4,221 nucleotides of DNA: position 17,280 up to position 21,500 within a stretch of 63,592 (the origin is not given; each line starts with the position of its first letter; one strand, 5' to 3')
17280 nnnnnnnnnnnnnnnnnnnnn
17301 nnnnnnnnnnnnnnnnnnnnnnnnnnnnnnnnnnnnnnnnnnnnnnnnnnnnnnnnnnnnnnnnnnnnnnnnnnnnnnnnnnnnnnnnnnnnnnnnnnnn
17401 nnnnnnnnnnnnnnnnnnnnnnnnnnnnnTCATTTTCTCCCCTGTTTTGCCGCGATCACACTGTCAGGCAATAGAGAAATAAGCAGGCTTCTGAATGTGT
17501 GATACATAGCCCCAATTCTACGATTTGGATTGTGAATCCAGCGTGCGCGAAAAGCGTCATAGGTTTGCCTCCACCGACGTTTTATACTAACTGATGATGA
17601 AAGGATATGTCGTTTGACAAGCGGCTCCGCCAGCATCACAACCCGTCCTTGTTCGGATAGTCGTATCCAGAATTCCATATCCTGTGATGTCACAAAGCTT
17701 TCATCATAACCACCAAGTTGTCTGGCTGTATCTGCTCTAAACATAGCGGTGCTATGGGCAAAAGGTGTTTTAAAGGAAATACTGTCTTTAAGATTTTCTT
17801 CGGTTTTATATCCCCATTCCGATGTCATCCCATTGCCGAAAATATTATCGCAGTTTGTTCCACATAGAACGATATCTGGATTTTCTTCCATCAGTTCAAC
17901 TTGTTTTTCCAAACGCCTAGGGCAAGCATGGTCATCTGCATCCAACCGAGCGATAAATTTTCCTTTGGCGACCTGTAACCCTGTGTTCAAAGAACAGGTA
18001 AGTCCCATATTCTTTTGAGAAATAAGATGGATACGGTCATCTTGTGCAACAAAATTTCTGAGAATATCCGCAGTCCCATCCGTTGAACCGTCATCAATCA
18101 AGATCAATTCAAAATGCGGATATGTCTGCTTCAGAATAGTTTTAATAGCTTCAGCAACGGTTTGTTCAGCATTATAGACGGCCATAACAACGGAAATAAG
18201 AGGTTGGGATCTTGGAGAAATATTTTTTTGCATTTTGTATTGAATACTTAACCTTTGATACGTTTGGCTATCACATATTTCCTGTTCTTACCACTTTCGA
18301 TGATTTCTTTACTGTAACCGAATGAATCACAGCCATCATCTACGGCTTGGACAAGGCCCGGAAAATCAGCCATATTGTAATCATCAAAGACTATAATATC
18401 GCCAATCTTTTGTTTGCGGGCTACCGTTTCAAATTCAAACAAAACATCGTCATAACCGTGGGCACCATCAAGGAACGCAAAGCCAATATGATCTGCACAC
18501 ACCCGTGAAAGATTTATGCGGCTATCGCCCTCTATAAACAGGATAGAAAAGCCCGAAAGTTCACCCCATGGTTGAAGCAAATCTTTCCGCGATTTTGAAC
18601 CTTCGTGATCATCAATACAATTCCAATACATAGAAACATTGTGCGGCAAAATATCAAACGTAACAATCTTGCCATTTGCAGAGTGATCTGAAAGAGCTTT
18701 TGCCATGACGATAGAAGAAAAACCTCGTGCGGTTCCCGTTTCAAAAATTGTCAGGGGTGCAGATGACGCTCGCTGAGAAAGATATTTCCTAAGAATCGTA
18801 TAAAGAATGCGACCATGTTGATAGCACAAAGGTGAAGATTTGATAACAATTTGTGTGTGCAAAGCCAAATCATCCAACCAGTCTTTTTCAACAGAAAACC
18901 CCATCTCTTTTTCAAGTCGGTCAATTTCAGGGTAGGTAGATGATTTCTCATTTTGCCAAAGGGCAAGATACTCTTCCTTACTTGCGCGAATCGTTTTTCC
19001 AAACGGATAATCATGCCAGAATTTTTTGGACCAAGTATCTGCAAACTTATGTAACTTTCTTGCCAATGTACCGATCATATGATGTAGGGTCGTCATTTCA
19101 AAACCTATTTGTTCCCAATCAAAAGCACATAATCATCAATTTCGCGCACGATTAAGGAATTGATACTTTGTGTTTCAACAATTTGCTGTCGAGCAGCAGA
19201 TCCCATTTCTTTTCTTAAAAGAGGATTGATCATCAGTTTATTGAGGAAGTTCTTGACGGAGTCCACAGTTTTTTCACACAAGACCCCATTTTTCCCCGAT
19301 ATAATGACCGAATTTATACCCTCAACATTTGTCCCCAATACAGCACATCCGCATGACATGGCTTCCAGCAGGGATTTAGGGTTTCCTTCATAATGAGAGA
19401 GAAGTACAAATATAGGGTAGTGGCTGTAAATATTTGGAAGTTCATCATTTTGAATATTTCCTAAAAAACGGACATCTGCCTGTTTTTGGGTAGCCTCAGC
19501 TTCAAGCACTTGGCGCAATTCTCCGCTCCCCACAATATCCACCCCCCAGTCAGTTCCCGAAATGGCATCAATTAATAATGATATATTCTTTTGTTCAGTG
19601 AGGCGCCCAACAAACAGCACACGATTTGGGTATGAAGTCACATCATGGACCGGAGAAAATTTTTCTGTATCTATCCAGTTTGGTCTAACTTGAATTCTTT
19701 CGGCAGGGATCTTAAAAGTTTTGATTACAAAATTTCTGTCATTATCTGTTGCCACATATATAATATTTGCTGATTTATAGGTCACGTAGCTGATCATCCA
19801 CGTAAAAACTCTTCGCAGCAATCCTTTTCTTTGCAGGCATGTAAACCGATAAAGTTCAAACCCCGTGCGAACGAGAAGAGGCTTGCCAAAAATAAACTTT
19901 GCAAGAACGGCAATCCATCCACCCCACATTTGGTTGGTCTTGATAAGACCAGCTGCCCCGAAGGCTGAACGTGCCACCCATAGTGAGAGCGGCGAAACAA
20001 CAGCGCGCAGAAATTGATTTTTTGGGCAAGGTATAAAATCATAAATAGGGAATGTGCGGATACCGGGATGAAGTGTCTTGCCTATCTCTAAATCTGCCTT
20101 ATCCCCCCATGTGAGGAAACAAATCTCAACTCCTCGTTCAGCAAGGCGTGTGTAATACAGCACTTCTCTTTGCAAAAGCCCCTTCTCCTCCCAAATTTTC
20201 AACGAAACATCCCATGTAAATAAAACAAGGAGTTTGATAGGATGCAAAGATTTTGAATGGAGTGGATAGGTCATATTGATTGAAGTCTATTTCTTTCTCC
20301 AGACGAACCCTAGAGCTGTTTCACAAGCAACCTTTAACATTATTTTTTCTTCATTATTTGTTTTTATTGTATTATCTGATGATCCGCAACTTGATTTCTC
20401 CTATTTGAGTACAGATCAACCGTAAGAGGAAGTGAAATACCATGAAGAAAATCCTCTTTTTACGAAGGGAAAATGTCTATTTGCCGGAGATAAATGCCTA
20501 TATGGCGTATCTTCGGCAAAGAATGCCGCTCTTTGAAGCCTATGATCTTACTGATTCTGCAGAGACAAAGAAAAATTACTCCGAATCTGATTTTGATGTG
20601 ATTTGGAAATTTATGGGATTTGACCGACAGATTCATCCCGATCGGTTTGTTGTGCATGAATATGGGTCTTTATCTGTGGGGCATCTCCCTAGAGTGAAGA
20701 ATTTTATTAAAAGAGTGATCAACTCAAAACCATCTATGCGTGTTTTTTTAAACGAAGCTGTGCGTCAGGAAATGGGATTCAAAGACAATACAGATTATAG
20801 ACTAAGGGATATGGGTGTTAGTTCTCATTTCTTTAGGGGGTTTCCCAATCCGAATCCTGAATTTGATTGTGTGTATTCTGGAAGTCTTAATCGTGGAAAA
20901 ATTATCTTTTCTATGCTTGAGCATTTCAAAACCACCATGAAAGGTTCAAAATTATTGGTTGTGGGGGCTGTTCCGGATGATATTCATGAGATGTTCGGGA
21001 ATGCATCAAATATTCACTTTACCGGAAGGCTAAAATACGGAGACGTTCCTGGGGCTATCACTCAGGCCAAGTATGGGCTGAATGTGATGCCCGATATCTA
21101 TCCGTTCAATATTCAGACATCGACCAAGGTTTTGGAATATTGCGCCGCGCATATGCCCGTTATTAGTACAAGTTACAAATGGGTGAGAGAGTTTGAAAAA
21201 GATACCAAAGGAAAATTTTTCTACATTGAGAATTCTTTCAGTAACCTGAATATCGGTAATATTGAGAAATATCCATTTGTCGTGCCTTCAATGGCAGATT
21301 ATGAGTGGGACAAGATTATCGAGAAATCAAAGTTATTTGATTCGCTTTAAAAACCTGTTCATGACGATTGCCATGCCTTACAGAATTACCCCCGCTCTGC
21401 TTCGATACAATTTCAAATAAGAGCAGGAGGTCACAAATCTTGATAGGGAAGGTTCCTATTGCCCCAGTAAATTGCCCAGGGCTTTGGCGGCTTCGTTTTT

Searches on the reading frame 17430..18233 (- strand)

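Call 28: search_protein_families(library=pfam, proteins=[window:17430-18233:-], max_evalue=0.00001)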
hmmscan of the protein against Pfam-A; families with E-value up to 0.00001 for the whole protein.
window:17430-18233:- (267 aa): 4 families
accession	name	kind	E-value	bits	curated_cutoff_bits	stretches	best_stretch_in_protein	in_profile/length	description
PF00535.33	Glycos_transf_2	-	4.2e-36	124.8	23.3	1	14-164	1-157/168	Glycosyl transferase family 2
PF10111.15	Glyco_tranf_2_2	-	1.4e-19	71.1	27.3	1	14-203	1-211/276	Glycosyltransferase like family 2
PF13641.12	Glyco_tranf_2_3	-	4.5e-14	53.4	27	1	11-224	2-228/230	Glycosyltransferase like family 2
PF13632.12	Glyco_trans_2_3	-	5.9e-10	39.7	27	1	94-226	2-141/198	Glycosyl transferase family group 2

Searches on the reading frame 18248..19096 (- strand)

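Call 28: search_protein_families(library=pfam, proteins=[window:18248-19096:-], max_evalue=0.00001)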
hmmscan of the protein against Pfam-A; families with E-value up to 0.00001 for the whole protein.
window:18248-19096:- (282 aa): 1 family
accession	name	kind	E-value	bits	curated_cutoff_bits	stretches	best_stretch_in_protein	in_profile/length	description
PF13578.12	Methyltransf_24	-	8e-14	52.8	26.3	1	119-240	2-105/105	Methyltransferase domain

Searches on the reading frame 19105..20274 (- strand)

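Call 28: search_protein_families(library=pfam, proteins=[window:19105-20274:-], max_evalue=0.00001)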
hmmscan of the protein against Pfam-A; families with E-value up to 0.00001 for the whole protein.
window:19105-20274:- (389 aa): 4 families
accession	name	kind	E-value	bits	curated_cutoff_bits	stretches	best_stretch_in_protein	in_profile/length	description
PF00534.26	Glycos_transf_1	-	9.9e-33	113.5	26.4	1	204-364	3-172/172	Glycosyl transferases group 1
PF13692.12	Glyco_trans_1_4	-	2.6e-24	86.6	27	1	217-345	2-137/142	Glycosyl transferases group 1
PF13524.12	Glyco_trans_1_2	-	1e-09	38.9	25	1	234-367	5-131/144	Glycosyl transferase-like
PF13439.12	Glyco_transf_4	-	1.5e-09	38.5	28.5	1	43-205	14-170/170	Glycosyltransferase Family 4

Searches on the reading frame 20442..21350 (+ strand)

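Call 28: search_protein_families(library=pfam, proteins=[window:20442-21350:+], max_evalue=0.00001)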
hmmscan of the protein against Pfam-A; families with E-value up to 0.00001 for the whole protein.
window:20442-21350:+ (302 aa): 2 families
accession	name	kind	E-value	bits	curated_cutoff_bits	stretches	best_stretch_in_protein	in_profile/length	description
PF13692.12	Glyco_trans_1_4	-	1.2e-06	29.3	27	1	142-256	3-119/142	Glycosyl transferases group 1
PF00534.26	Glycos_transf_1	-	2.4e-06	27.7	26.4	1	136-264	11-143/172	Glycosyl transferases group 1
